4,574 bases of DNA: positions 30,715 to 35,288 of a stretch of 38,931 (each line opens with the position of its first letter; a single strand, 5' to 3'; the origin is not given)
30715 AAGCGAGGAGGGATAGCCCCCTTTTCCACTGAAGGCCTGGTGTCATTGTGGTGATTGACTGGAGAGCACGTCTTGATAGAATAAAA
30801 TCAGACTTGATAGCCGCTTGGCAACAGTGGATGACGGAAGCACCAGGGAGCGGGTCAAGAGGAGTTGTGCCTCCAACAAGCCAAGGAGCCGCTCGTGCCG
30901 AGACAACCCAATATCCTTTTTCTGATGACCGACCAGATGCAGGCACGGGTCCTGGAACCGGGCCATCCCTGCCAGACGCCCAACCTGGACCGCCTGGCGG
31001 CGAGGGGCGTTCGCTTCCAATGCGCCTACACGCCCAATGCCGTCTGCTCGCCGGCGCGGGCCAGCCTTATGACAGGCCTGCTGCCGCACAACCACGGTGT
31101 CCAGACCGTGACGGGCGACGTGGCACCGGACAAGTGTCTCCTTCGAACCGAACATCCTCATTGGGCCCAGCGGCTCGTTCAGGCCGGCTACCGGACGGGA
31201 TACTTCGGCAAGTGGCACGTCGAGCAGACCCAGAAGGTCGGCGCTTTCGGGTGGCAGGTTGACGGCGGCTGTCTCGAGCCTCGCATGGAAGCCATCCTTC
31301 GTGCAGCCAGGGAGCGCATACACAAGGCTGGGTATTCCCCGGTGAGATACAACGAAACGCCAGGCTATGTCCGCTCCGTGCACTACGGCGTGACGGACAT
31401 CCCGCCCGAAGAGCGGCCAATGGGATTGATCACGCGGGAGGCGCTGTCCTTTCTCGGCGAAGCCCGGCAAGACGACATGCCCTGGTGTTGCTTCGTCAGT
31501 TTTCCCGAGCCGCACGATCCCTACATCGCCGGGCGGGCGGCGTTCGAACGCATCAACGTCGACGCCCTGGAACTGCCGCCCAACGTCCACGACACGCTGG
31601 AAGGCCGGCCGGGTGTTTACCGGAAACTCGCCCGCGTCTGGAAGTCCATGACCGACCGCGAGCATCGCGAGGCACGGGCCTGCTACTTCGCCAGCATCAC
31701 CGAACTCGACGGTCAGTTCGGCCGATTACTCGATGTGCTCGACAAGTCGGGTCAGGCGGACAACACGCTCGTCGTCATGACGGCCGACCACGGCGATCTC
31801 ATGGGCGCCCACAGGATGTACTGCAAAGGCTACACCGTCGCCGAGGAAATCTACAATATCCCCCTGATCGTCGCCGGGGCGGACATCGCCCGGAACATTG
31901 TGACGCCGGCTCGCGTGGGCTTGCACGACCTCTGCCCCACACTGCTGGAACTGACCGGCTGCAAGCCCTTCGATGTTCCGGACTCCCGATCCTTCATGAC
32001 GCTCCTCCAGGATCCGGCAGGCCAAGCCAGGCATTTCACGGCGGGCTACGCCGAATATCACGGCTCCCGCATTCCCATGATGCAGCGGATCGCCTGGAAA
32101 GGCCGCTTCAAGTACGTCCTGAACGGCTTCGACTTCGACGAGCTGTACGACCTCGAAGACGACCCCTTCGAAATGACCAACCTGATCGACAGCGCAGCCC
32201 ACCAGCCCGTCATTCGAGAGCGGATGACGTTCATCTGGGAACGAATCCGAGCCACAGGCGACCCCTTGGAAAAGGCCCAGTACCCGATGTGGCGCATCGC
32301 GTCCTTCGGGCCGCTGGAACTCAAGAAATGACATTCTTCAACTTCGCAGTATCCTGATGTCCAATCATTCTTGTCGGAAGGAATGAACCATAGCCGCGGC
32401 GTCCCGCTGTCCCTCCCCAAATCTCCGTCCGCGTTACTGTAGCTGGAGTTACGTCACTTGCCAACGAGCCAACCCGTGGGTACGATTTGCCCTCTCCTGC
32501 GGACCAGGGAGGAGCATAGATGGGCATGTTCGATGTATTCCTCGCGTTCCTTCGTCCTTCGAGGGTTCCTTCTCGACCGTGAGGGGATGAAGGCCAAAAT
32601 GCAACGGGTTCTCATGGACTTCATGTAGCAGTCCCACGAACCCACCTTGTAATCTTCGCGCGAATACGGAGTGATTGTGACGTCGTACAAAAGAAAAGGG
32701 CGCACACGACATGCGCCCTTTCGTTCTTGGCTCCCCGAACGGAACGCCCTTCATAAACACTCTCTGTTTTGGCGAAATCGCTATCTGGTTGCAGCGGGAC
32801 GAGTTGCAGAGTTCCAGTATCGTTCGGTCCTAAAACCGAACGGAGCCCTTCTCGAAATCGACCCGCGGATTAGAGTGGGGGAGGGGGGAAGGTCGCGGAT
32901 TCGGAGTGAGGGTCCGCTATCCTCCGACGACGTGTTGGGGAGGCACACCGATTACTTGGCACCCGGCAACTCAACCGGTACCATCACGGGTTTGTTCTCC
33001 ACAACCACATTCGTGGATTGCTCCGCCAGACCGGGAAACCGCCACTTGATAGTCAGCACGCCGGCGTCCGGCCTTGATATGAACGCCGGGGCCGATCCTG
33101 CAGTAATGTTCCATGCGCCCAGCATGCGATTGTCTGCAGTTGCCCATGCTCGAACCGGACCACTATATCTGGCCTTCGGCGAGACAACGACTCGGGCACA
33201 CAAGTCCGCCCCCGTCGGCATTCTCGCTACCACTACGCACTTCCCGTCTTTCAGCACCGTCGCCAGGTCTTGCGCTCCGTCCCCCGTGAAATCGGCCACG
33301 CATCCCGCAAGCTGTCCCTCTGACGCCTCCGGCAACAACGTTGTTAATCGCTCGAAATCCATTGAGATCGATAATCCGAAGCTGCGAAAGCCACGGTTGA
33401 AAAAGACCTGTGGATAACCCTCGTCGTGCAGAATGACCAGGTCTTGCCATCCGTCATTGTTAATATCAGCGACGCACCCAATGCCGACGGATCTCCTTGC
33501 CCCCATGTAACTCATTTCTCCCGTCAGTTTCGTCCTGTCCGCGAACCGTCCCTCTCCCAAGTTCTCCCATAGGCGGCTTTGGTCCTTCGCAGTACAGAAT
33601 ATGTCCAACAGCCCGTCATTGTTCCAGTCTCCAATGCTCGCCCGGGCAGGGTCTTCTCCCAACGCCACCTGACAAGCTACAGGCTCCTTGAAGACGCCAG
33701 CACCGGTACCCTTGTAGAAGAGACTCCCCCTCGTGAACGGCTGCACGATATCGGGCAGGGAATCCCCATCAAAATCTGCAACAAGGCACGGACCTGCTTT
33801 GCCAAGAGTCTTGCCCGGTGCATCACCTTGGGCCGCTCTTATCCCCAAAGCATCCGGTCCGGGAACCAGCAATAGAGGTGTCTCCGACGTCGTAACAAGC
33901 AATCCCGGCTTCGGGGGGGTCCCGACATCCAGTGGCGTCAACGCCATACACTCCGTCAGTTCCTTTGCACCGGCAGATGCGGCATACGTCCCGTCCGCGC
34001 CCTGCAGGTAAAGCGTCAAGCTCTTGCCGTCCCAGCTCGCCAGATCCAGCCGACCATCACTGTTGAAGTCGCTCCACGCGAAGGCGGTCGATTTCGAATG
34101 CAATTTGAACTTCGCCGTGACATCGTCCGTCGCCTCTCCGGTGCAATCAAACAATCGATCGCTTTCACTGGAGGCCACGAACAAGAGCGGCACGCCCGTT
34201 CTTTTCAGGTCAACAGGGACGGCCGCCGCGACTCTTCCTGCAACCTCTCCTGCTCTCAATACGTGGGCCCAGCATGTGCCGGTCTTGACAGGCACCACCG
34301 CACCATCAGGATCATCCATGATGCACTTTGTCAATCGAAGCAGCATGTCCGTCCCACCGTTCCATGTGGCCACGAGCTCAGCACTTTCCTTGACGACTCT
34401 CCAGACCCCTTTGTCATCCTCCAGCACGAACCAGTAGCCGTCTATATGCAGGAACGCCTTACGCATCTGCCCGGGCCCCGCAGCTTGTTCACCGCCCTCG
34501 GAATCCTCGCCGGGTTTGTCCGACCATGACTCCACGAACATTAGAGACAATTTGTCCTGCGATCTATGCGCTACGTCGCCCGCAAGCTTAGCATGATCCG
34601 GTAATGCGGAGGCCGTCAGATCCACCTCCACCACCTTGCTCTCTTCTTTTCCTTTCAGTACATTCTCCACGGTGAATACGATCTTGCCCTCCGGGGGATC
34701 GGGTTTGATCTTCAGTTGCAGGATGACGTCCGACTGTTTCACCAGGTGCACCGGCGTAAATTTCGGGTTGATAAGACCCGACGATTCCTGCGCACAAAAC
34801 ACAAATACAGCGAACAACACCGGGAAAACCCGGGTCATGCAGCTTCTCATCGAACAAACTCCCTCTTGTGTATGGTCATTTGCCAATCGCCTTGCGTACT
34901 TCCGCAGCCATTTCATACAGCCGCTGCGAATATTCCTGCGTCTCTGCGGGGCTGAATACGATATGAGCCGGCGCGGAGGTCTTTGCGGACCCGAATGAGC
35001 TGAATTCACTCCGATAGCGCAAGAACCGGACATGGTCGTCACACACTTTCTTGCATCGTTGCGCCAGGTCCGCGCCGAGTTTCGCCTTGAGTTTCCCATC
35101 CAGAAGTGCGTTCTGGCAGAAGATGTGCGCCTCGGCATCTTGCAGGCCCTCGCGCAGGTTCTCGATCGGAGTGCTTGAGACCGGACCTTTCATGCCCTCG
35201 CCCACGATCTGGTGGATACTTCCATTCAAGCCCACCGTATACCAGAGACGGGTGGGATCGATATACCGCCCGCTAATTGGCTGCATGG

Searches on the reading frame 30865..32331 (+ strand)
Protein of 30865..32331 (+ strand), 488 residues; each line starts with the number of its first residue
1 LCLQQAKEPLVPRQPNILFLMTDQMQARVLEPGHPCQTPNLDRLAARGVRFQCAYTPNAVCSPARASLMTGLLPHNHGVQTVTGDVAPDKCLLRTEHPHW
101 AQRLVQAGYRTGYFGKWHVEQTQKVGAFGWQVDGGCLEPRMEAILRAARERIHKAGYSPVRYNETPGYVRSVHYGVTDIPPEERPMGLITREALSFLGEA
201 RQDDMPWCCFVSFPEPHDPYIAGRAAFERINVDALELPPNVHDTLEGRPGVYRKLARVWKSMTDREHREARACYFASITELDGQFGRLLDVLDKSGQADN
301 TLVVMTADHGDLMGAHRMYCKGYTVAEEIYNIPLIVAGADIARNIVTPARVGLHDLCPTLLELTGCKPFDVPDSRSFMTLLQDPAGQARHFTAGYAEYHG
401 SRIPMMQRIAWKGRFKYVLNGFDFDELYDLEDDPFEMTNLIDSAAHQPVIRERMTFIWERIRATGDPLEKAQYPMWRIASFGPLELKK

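Call 50: search_protein_families(library=pfam, proteins=[window:30865-32331:+], max_evalue=0.0001)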
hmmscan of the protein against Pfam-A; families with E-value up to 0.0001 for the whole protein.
window:30865-32331:+ (488 aa): 3 families
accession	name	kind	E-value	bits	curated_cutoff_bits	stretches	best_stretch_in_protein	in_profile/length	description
PF00884.28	Sulfatase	-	1.2e-42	146.7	25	1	15-365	1-300/301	Sulfatase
PF01663.27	Phosphodiest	-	3.4e-13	50.3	23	1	18-310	2-220/342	Type I phosphodiesterase / nucleotide pyrophosphatase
PF16347.10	SGSH_C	-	8.5e-09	36.2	29.3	1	314-452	1-143/154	N-sulphoglucosamine sulphohydrolase, C-terminal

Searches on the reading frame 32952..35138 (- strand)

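Call 50: search_protein_families(library=pfam, proteins=[window:32952-35138:-], max_evalue=0.0001)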
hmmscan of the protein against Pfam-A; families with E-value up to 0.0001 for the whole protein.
window:32952-35138:- (728 aa): 2 families
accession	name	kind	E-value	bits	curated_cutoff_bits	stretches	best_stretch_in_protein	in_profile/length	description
PF13517.12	FG-GAP_3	-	1.2e-24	87.1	26.9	3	558-626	1-60/61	FG-GAP-like repeat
PF01839.29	FG-GAP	-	1.6e-12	47.4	22.1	0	554-569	5-20/37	FG-GAP repeat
